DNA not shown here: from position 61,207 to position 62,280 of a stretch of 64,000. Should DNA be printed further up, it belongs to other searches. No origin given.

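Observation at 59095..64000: Second, pseudaminic-acid-like nonulosonic module (spsC-F-G-E/pseC-F-G-I-like) running off the window end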

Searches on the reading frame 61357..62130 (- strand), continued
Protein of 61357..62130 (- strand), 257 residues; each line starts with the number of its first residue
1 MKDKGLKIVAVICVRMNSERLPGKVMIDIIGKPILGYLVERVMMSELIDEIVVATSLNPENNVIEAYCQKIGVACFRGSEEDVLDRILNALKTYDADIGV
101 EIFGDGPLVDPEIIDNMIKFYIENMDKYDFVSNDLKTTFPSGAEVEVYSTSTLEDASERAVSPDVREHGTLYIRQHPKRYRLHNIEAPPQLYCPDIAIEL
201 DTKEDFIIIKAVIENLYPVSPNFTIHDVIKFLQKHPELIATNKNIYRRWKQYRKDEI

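Call 57: find_encoding_contigs(protein=P0348, flank=9000, max_places=1)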
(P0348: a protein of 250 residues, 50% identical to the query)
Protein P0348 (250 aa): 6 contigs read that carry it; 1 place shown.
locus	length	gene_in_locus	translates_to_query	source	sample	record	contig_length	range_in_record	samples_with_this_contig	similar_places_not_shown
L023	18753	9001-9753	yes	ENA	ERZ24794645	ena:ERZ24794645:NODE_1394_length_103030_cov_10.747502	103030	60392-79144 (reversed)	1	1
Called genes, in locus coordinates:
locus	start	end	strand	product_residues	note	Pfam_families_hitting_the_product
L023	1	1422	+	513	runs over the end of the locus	PF02310:B12-binding, PF04055:Radical_SAM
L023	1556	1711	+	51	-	-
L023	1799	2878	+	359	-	PF00465:Fe-ADH, PF25137:ADH_Fe_C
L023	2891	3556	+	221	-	PF10111:Glyco_tranf_2_2 (weak), PF13641:Glyco_tranf_2_3, PF00535:Glycos_transf_2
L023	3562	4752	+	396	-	PF00266:Aminotran_5, PF01041:DegT_DnrJ_EryC1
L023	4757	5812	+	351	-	PF03102:NeuB, PF08666:SAF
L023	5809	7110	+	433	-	PF16254:DUF4910, PF09940:DUF2172, PF16221:HTH_47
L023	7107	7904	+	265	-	PF00551:Formyl_trans_N (weak)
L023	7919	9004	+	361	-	-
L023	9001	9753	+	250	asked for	PF02348:CTP_transf_3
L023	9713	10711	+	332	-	PF01408:GFO_IDH_MocA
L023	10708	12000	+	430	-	PF01041:DegT_DnrJ_EryC1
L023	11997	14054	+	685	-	PF02310:B12-binding (weak), PF04055:Radical_SAM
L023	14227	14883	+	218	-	PF00551:Formyl_trans_N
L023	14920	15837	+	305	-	-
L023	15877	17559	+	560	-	-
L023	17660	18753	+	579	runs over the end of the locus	PF02543:Carbam_trans_N, PF22521:HypF_C_2 (weak), PF16861:Carbam_trans_C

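Call 61: search_protein_families(library=ncbifam, proteins=[L022:3808-4908:+, L022:4918-5583:+, L022:5580-6782:+, L022:6786-7847:+, L022:7868-9004:+, L022:10430-11401:+, L022:12681-13223:+, L023:5809-7110:+], max_evalue=1e-8)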
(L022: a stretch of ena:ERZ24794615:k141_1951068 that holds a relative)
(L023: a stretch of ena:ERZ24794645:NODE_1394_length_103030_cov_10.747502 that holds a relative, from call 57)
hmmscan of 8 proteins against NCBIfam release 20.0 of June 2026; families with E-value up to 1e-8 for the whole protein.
L022:3808-4908:+ (366 aa): 12 families
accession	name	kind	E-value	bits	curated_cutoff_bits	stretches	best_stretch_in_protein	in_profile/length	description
NF041833.1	Fe_ADH_ErcA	equivalog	2.2e-38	132.4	550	1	41-296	34-290/382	alcohol dehydrogenase-like regulatory protein ErcA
NF050025.1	SulfAcetaldRedSarD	equivalog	7.8e-35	120.5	700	1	71-280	67-274/385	sulfoacetaldehyde reductase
TIGR02638.1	lactal_redase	equivalog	2.1e-30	105.8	523.15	1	68-303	63-298/379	lactaldehyde reductase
NF058672.1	4HyButDHCUPNE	equivalog_domain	1.8e-29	103.1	500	1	16-288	12-282/378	4-hydroxybutyrate dehydrogenase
NF007911.0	PRK10624.1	equivalog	1.8e-29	102.9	537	1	43-303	36-297/382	lactaldehyde reductase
NF007363.0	PRK09860.1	equivalog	5e-25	88.4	581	1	72-296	69-291/383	L-threonine dehydrogenase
NF010378.0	PRK13805.1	equivalog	1.5e-24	85.9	951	1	67-293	517-753/872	bifunctional acetaldehyde-CoA/alcohol dehydrogenase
NF053866.1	CholDhdGbsBBac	equivalog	4.6e-24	84.8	550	1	40-296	40-300/392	choline dehydrogenase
TIGR03405.1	Phn_Fe-ADH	equivalog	4.1e-23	81.7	423.7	1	39-291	25-282/355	iron-containing alcohol dehydrogenase PsrA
NF011998.0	PRK15454.1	equivalog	2.3e-22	79.3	556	1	18-296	34-309/395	ethanolamine utilization ethanol dehydrogenase EutG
TIGR04266.1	NDMA_methanol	equivalog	8.9e-12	44.5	625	1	93-313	92-320/420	NDMA-dependent methanol dehydrogenase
NF041822.1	daptide_DH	equivalog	1e-10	41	300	1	41-198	4-163/363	daptide-type RiPP biosynthesis dehydogenase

L022:4918-5583:+ (221 aa): 12 families
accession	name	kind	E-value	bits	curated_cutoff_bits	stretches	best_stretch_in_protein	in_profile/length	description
TIGR03937.1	PgaC_IcaA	equivalog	1.1e-15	57.5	422.3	1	4-118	44-159/407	poly-beta-1,6-N-acetyl-D-glucosamine synthase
NF007482.0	PRK10073.1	equivalog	6.2e-15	55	423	1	3-122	4-124/334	glycosyltransferase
NF053739.1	GlytfEpsEBac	equivalog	6.5e-15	54.8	450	1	5-176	1-186/265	glycosyltransferase EpsE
NF047683.1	TeichurnBiosyTuaG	equivalog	5.2e-14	52.5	400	1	3-133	4-134/252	teichuronic acid biosynthesis protein TuaG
NF041875.1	EPS_EpsD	equivalog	8e-14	51.8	370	1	7-102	1-97/325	exopolysaccharide biosynthesis glycosyltransferase EpsD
NF038302.1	EPS_HpsE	equivalog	2.5e-11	43.1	300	1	7-118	3-120/307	hormogonium polysaccharide biosynthesis glycosyltransferase HpsE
TIGR04283.1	glyco_like_mftF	equivalog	1e-10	41.6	182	1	7-184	1-178/221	TIGR04283 family arsenosugar biosynthesis glycosyltransferase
TIGR03965.1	mycofact_glyco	equivalog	2.4e-10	39.9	280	1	5-141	74-210/467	mycofactocin biosynthesis glycosyltransferase MftF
NF050050.1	ProtGlycPglI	equivalog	3.4e-10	39.8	500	1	5-107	2-106/306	GalNAc(5)-diNAcBac-PP-undecaprenol beta-1,3-glucosyltransferase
TIGR03111.1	glyc2_xrt_Gpos1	hypoth_equivalog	4e-10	39.1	363.95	1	4-120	48-167/439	TIGR03111 family XrtG-associated glycosyltransferase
TIGR04440.1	glyco_TIGR04440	domain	8.1e-09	35.5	70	1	8-137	3-134/215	TIGR00180 family glycosyltransferase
NF041394.1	GtaseAglG_Halo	equivalog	9.3e-09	35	440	0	7-108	3-106/304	glucosyl-dolichyl phosphate glucuronosyltransferase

L022:5580-6782:+ (400 aa): 8 families
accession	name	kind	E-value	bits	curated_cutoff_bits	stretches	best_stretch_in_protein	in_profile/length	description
TIGR03588.1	PseC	equivalog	9.3e-70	235.4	423.5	1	20-387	9-375/380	UDP-4-amino-4,6-dideoxy-N-acetyl-beta-L-altrosamine transaminase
NF008687.0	PRK11706.1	equivalog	1.9e-66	224.4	375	1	19-388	8-370/375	dTDP-4-amino-4,6-dideoxygalactose transaminase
TIGR02379.1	ECA_wecE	subfamily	1e-53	182.5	434.85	1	20-386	9-369/376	dTDP-4-amino-4,6-dideoxy-D-glucose transaminase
NF008658.2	PRK11658.1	equivalog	5.4e-52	176.7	631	1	19-386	11-371/379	UDP-4-amino-4-deoxy-L-arabinose aminotransferase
TIGR04181.1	NHT_00031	hypoth_equivalog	5.8e-42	143.8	420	1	22-371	10-357/359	LegC family aminotransferase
NF011936.0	PRK15407.1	equivalog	1.6e-29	102.9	423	1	10-221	36-251/440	lipopolysaccharide biosynthesis protein RfbH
TIGR04427.1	PLP_DesI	equivalog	3.2e-29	102.2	650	1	37-330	46-323/390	dTDP-4-dehydro-6-deoxyglucose aminotransferase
TIGR01979.1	sufS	subfamily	2.1e-09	36.8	475.1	1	61-217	84-245/403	SufS family cysteine desulfurase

L022:6786-7847:+ (353 aa): 2 families
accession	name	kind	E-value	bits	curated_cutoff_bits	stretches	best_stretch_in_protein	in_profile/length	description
TIGR03569.1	NeuB_NnaB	equivalog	9.5e-93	310.8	399.65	1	20-344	2-326/329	N-acetylneuraminate synthase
TIGR03586.1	PseI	equivalog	5.8e-73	245.9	340.25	1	18-344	1-324/327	pseudaminic acid synthase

L022:7868-9004:+ (378 aa): 0 families

L022:10430-11401:+ (323 aa): 1 family
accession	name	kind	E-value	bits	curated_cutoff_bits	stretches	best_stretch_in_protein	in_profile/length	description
TIGR04380.1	myo_inos_iolG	equivalog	4.8e-17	61.8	355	1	29-159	15-145/330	inositol 2-dehydrogenase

L022:12681-13223:+ (180 aa): 4 families
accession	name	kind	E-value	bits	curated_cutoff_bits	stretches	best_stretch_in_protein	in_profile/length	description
NF011709.0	PRK15130.1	equivalog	9.4e-22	77.7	218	1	10-172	6-164/186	spermidine N1-acetyltransferase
TIGR03585.1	PseH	equivalog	2.3e-15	57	93.1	1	69-170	55-155/156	UDP-4-amino-4,6-dideoxy-N-acetyl-beta-L-altrosamine N-acetyltransferase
TIGR01575.1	rimI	equivalog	3.3e-11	43.5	86.4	1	51-170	21-132/132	ribosomal protein S18-alanine N-acetyltransferase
NF007025.1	PRK09491.1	equivalog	3e-10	40.2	173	1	90-172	62-143/145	ribosomal protein S18-alanine N-acetyltransferase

L023:5809-7110:+ (433 aa): 0 families

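Call 70: search_solved_structures(query=L022:3808-4908:+, max_evalue=1e-10)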
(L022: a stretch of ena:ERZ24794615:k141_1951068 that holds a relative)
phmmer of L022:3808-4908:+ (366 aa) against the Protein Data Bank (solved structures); distinct sequences matched with E-value up to 1e-10: 31.
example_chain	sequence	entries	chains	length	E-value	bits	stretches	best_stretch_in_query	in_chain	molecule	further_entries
3rf7_A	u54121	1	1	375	1.2e-88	300.9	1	13-366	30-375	Iron-containing alcohol dehydrogenase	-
5k8c_A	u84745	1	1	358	2.2e-85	290.1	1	13-366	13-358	3-deoxy-alpha-D-manno-octulosonate 8-oxidase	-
3owo_A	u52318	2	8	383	3.8e-25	92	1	94-291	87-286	Alcohol dehydrogenase 2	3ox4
8zwd_B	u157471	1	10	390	2.1e-24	89.6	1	93-287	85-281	NAD(P)-dependent methanol dehydrogenase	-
9ldl_C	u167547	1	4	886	3.7e-23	85.5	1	96-313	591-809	Aldehyde dehydrogenase family protein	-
8zrl_A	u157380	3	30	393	3e-21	79.2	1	90-291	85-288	NAD-dependent methanol dehydrogenase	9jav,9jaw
4fr2_A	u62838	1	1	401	1.1e-19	74.1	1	15-296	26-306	1,3-propanediol dehydrogenase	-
7qnj_AAA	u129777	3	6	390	7.1e-17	64.8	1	98-293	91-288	Lactaldehyde reductase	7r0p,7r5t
7qlg_AAA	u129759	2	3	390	8.2e-17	64.6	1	98-296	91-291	Lactaldehyde reductase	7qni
7qls_AAA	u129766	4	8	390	1.6e-16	63.6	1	98-296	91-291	Lactaldehyde reductase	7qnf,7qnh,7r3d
7qlq_AAA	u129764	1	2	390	1.9e-16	63.4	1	98-293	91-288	Lactaldehyde reductase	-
3bfj_A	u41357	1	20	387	2.1e-16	63.2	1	71-292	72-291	1,3-propanediol oxidoreductase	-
2bi4_A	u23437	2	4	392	2.3e-16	63.1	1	98-293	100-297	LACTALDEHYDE REDUCTASE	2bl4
1rrm_A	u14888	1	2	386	2.4e-16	63.1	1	98-293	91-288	Lactaldehyde reductase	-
6jko_A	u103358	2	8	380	2.5e-16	63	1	35-282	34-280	Methanol dehydrogenase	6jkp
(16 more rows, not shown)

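Call 71: search_solved_structures(query=L022:5580-6782:+, max_evalue=1e-30)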
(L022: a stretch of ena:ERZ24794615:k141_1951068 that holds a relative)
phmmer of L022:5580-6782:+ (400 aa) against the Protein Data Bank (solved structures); distinct sequences matched with E-value up to 1e-30: 24.
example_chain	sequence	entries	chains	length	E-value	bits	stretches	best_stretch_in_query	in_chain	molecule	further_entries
7b0d_A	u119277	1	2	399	4.7e-44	154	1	37-382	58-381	Glutamine--scyllo-inositol transaminase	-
3bn1_A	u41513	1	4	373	4.8e-42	147.4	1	26-277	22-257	Perosamine synthetase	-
3dr7_A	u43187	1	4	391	5.5e-42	147.2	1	26-276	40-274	Putative perosamine synthetase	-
4piw_A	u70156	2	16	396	2.2e-41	145.2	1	60-373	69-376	TDP-4-keto-6-deoxy-D-glucose transaminase family protein | dTDP-4-amino-4,6-dideoxygalactose transaminase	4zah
3dr4_A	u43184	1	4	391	3.1e-41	144.7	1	26-276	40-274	Putative perosamine synthetase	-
8sng_A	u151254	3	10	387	3.4e-41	144.6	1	22-385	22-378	UDP-4-amino-4-deoxy-L-arabinose--oxoglutarate aminotransferase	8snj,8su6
6ewj_A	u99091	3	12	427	4.9e-41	144.1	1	8-388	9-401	Putative capsular polysaccharide biosynthesis protein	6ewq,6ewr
2oga_A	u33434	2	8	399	6.4e-41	143.7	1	1-376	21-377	Transaminase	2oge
6blg_A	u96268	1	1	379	7.6e-41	143.4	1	60-377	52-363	dTDP-4-amino-4,6-dideoxygalactose transaminase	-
1mdo_A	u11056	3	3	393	4.1e-36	127.8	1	23-387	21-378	ArnB aminotransferase | UDP-4-amino-4-deoxy-L-arabinose--oxoglutarate aminotransferase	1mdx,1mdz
8gyh_B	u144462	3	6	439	1.6e-35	125.9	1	47-315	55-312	DegT/DnrJ/EryC1/StrS family aminotransferase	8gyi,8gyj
7b0m_AAA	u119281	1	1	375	3.1e-35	125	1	40-371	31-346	Sugar aminotransferase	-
4oca_A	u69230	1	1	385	3.6e-35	124.8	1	23-387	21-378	UDP-4-amino-4-deoxy-L-arabinose--oxoglutarate aminotransferase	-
3frk_A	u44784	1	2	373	1.1e-34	123.1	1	47-386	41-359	QdtB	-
3uwc_A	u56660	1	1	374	2.1e-34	122.2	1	9-386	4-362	Nucleotide-sugar aminotransferase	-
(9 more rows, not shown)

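Call 81: list_cluster_members(proteins=[L001:9162-9977:+, window:62127-63218:-, window:61357-62130:-, L001:11852-12847:+, window:59095-60384:-])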
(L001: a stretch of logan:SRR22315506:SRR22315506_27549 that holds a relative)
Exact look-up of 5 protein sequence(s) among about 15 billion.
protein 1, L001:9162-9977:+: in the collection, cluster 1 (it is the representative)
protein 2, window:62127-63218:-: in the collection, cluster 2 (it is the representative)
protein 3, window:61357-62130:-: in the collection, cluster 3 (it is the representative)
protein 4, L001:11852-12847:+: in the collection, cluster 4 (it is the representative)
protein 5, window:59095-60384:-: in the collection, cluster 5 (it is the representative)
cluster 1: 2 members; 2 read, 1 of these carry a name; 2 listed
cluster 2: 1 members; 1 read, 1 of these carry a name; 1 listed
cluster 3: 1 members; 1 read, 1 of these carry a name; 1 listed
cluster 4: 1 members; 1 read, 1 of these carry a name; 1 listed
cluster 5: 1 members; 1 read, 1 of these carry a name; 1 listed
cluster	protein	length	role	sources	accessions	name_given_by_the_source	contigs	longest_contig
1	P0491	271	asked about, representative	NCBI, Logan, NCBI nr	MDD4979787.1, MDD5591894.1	MAG: N-acetylneuraminate synthase family protein [Candidatus Omnitrophica bacterium] | N-acetylneuraminate synthase family protein [Candidatus Omnitrophota bacterium]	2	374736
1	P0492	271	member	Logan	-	-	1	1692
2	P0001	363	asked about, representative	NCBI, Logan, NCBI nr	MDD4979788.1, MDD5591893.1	MAG: hypothetical protein PHC54_00750 [Candidatus Omnitrophica bacterium] | hypothetical protein [Candidatus Omnitrophota bacterium]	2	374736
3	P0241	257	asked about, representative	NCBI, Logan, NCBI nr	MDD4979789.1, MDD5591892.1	MAG: glycosyltransferase family protein [Candidatus Omnitrophica bacterium] | glycosyltransferase family protein [Candidatus Omnitrophota bacterium]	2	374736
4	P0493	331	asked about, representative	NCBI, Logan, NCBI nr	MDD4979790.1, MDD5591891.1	MAG: Gfo/Idh/MocA family oxidoreductase [Candidatus Omnitrophica bacterium] | Gfo/Idh/MocA family oxidoreductase [Candidatus Omnitrophota bacterium]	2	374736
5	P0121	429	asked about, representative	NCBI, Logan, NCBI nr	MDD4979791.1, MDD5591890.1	MAG: DegT/DnrJ/EryC1/StrS family aminotransferase [Candidatus Omnitrophica bacterium] | DegT/DnrJ/EryC1/StrS family aminotransferase [Candidatus Omnitrophota bacterium]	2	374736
